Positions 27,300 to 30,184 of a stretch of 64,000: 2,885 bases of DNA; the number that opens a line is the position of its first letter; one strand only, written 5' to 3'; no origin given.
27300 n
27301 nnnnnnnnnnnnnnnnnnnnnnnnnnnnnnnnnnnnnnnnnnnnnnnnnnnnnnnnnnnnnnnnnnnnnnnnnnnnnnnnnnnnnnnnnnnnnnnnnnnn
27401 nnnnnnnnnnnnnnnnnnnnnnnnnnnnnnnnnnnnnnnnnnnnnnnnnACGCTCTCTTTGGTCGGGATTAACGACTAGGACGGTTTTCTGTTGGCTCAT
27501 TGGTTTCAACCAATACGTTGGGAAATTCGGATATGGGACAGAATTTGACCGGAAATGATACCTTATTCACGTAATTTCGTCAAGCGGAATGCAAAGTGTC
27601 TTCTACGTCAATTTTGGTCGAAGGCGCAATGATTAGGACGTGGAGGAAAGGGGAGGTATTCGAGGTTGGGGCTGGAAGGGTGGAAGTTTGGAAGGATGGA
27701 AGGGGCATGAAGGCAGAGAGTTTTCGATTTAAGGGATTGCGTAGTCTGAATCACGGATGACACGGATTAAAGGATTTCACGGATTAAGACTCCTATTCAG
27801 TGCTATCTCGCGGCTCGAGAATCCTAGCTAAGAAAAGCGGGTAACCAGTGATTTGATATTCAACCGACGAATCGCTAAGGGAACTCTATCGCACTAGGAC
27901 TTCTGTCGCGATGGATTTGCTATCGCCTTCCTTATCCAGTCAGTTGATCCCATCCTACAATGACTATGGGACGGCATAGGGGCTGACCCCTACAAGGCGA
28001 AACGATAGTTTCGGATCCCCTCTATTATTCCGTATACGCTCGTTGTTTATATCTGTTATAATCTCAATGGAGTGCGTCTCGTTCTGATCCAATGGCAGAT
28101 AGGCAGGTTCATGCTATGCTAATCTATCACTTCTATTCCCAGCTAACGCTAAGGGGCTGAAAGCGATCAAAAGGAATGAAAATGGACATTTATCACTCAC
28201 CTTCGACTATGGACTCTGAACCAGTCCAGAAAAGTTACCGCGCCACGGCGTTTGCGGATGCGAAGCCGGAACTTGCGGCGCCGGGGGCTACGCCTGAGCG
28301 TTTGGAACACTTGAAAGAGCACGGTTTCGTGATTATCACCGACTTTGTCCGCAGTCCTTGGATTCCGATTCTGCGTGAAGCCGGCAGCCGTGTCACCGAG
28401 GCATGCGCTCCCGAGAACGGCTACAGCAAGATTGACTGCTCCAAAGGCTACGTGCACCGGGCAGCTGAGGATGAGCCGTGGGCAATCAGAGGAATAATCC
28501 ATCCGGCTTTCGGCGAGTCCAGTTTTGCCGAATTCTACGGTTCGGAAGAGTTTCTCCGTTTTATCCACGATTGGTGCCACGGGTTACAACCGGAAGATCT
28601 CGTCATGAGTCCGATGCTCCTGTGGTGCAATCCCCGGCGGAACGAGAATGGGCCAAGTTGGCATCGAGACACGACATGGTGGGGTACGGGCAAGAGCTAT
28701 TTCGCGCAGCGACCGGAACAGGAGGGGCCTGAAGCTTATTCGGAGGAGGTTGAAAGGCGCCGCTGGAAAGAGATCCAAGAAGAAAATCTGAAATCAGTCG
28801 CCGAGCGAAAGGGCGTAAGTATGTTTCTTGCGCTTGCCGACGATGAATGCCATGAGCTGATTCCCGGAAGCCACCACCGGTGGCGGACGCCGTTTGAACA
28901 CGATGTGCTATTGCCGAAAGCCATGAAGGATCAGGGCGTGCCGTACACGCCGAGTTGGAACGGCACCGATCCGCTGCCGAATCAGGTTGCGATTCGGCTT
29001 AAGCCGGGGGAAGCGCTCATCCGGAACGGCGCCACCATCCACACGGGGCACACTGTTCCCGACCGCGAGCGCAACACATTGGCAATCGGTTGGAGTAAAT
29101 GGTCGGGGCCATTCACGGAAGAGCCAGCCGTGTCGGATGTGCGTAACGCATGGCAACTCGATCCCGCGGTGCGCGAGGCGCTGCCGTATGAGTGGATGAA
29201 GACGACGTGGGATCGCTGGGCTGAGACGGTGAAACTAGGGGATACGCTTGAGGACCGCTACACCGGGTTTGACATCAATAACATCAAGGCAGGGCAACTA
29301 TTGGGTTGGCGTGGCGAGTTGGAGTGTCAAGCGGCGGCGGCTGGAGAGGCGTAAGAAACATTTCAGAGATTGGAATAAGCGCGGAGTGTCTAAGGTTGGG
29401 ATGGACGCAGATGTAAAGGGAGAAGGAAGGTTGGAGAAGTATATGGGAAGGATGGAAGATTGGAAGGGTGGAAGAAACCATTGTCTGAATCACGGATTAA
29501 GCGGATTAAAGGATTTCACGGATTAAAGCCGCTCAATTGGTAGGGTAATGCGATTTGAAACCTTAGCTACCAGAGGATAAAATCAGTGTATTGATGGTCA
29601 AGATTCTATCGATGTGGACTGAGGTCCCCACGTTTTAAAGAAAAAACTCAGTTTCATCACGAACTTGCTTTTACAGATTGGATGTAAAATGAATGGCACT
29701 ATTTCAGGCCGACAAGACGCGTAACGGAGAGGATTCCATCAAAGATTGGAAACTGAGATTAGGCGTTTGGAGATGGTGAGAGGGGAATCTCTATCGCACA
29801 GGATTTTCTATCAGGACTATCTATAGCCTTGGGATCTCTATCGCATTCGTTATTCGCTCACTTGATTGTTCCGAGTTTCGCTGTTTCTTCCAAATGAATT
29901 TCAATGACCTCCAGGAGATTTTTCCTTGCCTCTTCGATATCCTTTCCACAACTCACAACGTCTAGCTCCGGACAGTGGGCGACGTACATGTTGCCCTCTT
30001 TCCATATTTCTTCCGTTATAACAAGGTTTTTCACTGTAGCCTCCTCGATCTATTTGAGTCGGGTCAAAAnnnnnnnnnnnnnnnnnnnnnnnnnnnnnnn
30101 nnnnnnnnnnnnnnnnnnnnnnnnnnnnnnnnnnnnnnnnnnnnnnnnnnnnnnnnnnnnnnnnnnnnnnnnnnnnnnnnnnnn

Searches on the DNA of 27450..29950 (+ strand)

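Call 26: search_rna_families(source=window, start=27450, end=29950, threshold=evalue, max_evalue=5)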
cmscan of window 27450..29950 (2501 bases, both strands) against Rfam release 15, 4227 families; matches with E-value up to 5: 1.
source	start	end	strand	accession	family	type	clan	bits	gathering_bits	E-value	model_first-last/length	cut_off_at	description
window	27719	27747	-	RF01072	TMV_UPD-PK3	Cis-reg;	-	13.7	34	4.8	1-31/31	no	Pseudoknot of upstream pseudoknot domain (UPD) of the 3'UTR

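Call 59: search_dna_similar(query=window:29479-29529:+, collection=plasmids, mode=distant, max_evalue=1, max_rows=25)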
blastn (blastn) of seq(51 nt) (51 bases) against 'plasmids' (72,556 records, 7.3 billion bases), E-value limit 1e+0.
Records with a match: 2; places in all: 2; records where one place covers at least 80% of the query: 0.
Best place of each record, by identity: 80-90% 2.
By first word of the organism name: Anabaena 2.
By predicted mobility (MOB-suite, as given by PLSDB): non-mobilizable 1; mobilizable 1.
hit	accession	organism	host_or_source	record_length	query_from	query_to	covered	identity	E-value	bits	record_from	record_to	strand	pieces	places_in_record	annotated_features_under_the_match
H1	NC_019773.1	Anabaena cylindrica PCC 7122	water, most likely pond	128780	11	50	78%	82.5%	7e-2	42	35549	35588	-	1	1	none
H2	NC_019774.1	Anabaena cylindrica PCC 7122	water, most likely pond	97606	11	50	78%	82.5%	7e-2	42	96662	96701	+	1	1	none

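Call 60: search_dna_similar(query=window:29479-29529:+, collection=phages, mode=distant, max_evalue=1, max_rows=15)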
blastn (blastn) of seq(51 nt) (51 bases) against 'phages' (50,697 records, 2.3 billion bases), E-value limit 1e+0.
Records with a match: 1; places in all: 1; records where one place covers at least 80% of the query: 0.
Best place of each record, by identity: 80-90% 1.
By first word of the organism name: Serratia 1.
By host as written in the record: Serratia sp. OS31 1.
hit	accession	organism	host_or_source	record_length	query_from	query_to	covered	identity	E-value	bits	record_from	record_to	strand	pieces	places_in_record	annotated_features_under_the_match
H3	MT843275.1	Serratia phage vB_SspM_BZS1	Serratia sp. OS31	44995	1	35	69%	88.6%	9e-2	39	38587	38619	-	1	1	DNA replication protein O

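Call 61: get_annotated_region(hit=H1, flank=2500)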
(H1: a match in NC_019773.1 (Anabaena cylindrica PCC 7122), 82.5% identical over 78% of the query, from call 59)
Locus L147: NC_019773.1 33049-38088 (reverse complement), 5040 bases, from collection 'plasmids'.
description: Anabaena cylindrica PCC 7122 plasmid pANACY.03, complete sequence
organism: Anabaena cylindrica PCC 7122 (NCBI taxid 272123)
taxonomy: Bacteria; Cyanobacteriota; Cyanophyceae; Nostocales; Nostocaceae; Anabaena; Anabaena cylindrica; Anabaena cylindrica PCC 7122
host: -; source: water, most likely pond; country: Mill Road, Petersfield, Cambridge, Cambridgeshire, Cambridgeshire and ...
typing (MOB-suite, as given by PLSDB): non-mobilizable; replicon rep_cluster_1731
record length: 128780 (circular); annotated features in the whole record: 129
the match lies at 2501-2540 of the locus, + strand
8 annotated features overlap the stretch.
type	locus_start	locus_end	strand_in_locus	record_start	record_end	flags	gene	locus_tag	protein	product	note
CDS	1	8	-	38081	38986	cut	-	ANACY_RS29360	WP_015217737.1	hypothetical protein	-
CDS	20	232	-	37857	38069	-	-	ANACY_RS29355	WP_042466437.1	DNA-binding domain-containing protein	-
CDS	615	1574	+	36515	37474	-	-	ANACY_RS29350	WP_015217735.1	tyrosine-type recombinase/integrase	GO:0015074 - DNA integration [Evidence IEA]; GO:0006310 - DNA recombination [Evidence IEA]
CDS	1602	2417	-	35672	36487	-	-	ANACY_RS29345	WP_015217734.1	DUF4351 domain-containing protein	-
CDS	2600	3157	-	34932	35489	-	-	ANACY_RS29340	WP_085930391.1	hypothetical protein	-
CDS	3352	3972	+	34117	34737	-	-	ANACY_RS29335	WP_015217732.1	TenA family protein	-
CDS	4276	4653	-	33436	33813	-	-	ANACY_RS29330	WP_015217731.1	hypothetical protein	-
CDS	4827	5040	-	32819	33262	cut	-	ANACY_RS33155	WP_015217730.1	hypothetical protein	-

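Call 62: get_annotated_region(hit=H2, flank=2500)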
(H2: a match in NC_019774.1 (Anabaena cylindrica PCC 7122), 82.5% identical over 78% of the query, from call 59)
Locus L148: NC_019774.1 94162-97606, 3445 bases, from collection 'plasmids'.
description: Anabaena cylindrica PCC 7122 plasmid pANACY.04, complete sequence
organism: Anabaena cylindrica PCC 7122 (NCBI taxid 272123)
taxonomy: Bacteria; Cyanobacteriota; Cyanophyceae; Nostocales; Nostocaceae; Anabaena; Anabaena cylindrica; Anabaena cylindrica PCC 7122
host: -; source: water, most likely pond; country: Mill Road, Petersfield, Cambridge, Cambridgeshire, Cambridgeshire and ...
typing (MOB-suite, as given by PLSDB): mobilizable; replicon rep_cluster_1665; relaxase MOBP
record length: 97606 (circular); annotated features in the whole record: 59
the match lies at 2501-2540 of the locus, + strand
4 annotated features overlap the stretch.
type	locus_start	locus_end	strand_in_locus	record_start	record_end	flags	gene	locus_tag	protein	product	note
CDS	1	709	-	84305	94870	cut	-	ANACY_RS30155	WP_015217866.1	calcium-binding protein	-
CDS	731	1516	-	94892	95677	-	-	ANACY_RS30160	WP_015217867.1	hypothetical protein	-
CDS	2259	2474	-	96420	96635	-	-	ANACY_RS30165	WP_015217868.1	hypothetical protein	-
CDS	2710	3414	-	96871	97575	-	-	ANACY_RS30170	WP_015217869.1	hypothetical protein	-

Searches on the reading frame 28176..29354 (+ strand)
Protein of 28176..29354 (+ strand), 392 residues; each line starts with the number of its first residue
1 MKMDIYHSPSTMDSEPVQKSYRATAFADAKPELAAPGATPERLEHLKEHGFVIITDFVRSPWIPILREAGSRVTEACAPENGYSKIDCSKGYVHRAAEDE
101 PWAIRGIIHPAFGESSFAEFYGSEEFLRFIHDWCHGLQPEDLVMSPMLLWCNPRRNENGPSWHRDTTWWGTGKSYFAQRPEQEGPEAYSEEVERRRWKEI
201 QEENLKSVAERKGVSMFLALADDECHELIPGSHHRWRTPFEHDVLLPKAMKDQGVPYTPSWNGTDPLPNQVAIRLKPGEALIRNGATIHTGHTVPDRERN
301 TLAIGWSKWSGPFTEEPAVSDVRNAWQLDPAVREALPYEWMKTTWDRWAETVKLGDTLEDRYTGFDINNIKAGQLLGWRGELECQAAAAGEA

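Call 18: search_protein_families(library=pfam, proteins=[window:28176-29354:+], max_evalue=0.01)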
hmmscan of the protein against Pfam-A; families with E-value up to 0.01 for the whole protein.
window:28176-29354:+ (392 aa): 1 family
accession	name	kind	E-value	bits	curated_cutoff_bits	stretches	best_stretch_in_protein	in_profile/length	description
PF05721.19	PhyH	-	6.3e-05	23.8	22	0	224-293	141-204/213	Phytanoyl-CoA dioxygenase (PhyH)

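Call 19: find_encoding_contigs(protein=window:28176-29354:+, flank=10000, max_places=10)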
Protein window:28176-29354:+ (392 aa): no gene with exactly this product is on record in the collection.

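Call 20: find_related_loci(query=window:28176-29351:+, collection=genome_contigs, flank=10000)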
Query window:28176-29351:+ (392 aa) in genome_contigs; peptide patterns used: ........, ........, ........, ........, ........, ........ (x = any residue, [..] = any of these).
181 stretches matched a pattern; 151 encode a relative of the query (tblastn E <= 1e-3); the best 80 are kept; 80 distinct loci.
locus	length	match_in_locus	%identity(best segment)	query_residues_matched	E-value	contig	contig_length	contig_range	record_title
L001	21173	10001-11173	97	1-392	0e+0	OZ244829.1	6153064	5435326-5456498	MAG: Candidatus Poribacteria bacterium isolate f10cb695-1b13-44a5-8b8c-8d396a4a49c1 genome assembly, chromosome: 1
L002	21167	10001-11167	95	1-389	0e+0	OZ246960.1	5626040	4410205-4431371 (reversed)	MAG: Candidatus Poribacteria bacterium isolate 0ebab745-6bcd-42b0-bac1-d05ba6febf80 genome assembly, chromosome: 1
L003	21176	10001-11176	91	1-392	0e+0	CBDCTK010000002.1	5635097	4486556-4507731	MAG: Candidatus Poribacteria bacterium isolate 5e1f03a3-4ce1-415a-a4c9-4ecbe52226bd genome assembly, contig: contig_2, w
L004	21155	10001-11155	91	1-385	0e+0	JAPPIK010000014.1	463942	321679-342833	MAG: Candidatus Poribacteria bacterium isolate RHO2_bin_20 NODE_15_length_463942_cov_36.532953, whole genome shotgun seq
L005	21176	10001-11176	89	1-392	0e+0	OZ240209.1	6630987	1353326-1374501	MAG: Candidatus Poribacteria bacterium isolate 386b7814-a0df-4328-ba8d-cea90b69f229 genome assembly, chromosome: 1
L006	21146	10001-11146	91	1-382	0e+0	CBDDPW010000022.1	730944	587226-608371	MAG: Candidatus Poribacteria bacterium isolate 3f36937d-8c17-4172-b0cd-efb7b76609bb genome assembly, contig: contig_22,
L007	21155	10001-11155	89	1-385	0e+0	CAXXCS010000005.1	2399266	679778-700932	MAG: Candidatus Poribacteria bacterium isolate f2072dac-7ec4-414b-ba18-4a473c62d403 genome assembly, contig: contig_5, w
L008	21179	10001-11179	79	1-392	0e+0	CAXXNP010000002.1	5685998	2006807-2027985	MAG: Opitutales bacterium isolate 685e4509-010e-4797-9872-a51ee4494a19 genome assembly, contig: contig_2, whole genome s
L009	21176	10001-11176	80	1-392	0e+0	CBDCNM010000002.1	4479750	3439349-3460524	MAG: Candidatus Latescibacterota bacterium isolate f150df7c-f474-47d5-8e53-e740a55afba2 genome assembly, contig: contig_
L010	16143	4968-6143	78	1-391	0e+0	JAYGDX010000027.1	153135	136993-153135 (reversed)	MAG: Candidatus Poribacteria bacterium isolate OC6_3000m_MAG_233 OC6_3000m_contig_415162, whole genome shotgun sequence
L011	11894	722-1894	79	3-392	0e+0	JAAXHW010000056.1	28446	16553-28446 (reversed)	MAG: Candidatus Latescibacterota bacterium isolate Plut_88899 unfiltered_Plut_88899_genomic_contig_885070, whole genome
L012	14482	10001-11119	82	21-392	0e+0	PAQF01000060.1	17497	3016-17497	MAG: Candidatus Poribacteria bacterium isolate SP142 MHASMcontig_3292587, whole genome shotgun sequence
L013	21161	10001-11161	79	1-392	0e+0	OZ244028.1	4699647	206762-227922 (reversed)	MAG: Candidatus Latescibacterota bacterium isolate bd5b79a9-654a-4f06-b92f-bece6890e083 genome assembly, chromosome: 1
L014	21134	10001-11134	80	16-392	0e+0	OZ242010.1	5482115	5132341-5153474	MAG: Candidatus Latescibacterota bacterium isolate 318c57a3-5c92-4b38-acc3-b9680ed3e2d2 genome assembly, chromosome: 1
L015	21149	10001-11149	79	11-392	0e+0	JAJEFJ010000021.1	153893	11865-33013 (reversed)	MAG: Candidatus Latescibacterota bacterium isolate p16x43bins.30 k141_725891, whole genome shotgun sequence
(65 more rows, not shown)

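Call 66: search_solved_structures(query=window:28176-29351:+, max_evalue=1)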
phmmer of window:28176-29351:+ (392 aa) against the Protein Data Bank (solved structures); distinct sequences matched with E-value up to 1: 2.
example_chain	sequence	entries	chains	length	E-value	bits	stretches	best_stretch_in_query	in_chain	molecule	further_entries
8v3b_a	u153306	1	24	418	0.003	19.5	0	29-58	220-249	O43_129_+4 component B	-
1e5r_A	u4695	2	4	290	0.88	11.4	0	271-322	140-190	PROLINE OXIDASE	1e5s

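Call 67: search_protein_families(library=ncbifam, proteins=[window:28176-29351:+], max_evalue=0.01)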
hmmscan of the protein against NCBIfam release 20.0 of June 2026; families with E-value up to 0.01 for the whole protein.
window:28176-29351:+ (392 aa): 0 families

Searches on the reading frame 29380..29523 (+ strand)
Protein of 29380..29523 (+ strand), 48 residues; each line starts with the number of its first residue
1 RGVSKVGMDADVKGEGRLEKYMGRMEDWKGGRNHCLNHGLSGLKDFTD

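Call 74: find_homologous_proteins(query=window:29380-29523:+, max_evalue=10)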
Query seq(48 aa): no candidate shares three 5-residue words with the query. No homologue found.

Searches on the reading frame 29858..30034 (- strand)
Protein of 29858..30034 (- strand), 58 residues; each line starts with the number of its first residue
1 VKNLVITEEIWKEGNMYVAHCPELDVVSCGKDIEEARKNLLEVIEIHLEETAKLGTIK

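Call 18: search_protein_families(library=pfam, proteins=[window:29858-30034:-], max_evalue=0.01)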
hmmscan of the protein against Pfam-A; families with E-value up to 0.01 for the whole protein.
window:29858-30034:- (58 aa): 2 families
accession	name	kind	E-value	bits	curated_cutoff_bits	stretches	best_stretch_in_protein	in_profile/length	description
PF21748.3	UPF0150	-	2.6e-05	24.5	27.3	1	9-49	13-54/64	UPF0150-like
PF15919.11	HicB_lk_antitox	-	0.0033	18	27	1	12-55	8-52/123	HicB_like antitoxin of bacterial toxin-antitoxin system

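Call 67: search_protein_families(library=ncbifam, proteins=[window:29858-30034:-], max_evalue=0.01)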
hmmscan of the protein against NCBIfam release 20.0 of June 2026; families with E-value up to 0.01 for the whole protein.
window:29858-30034:- (58 aa): 0 families

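Call 77: find_encoding_contigs(protein=window:29858-30034:-, flank=6000, max_places=6)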
Protein window:29858-30034:- (58 aa): 1 contig read that carries it; 1 place shown.
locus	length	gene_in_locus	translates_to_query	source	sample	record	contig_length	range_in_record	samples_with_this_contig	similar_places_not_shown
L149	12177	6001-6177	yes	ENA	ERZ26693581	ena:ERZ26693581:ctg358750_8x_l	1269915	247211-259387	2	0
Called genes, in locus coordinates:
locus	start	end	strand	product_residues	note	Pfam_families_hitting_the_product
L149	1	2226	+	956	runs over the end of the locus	PF04313:HSDR_N, PF04851:ResIII, PF18766:SWI2_SNF2, PF22679:T1R_D3-like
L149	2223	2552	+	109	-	PF01863:YgjP-like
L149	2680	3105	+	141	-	PF08937:ThsB_TIR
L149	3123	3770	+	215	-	-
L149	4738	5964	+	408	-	PF01553:Acyltransferase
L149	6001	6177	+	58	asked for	-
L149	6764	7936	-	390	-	PF05721:PhyH (faint)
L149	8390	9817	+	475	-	PF00072:Response_reg, PF00158:Sigma54_activat, PF14532:Sigma54_activ_2, PF07728:AAA_5 (weak), PF25601:AAA_lid_14, PF02954:HTH_8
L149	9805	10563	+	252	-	-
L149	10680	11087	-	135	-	PF02823:ATP-synt_DE_N, PF00401:ATP-synt_DE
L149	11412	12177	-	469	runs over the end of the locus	PF02874:ATP-synt_ab_N, PF00006:ATP-synt_ab, PF22919:ATP-synt_VA_C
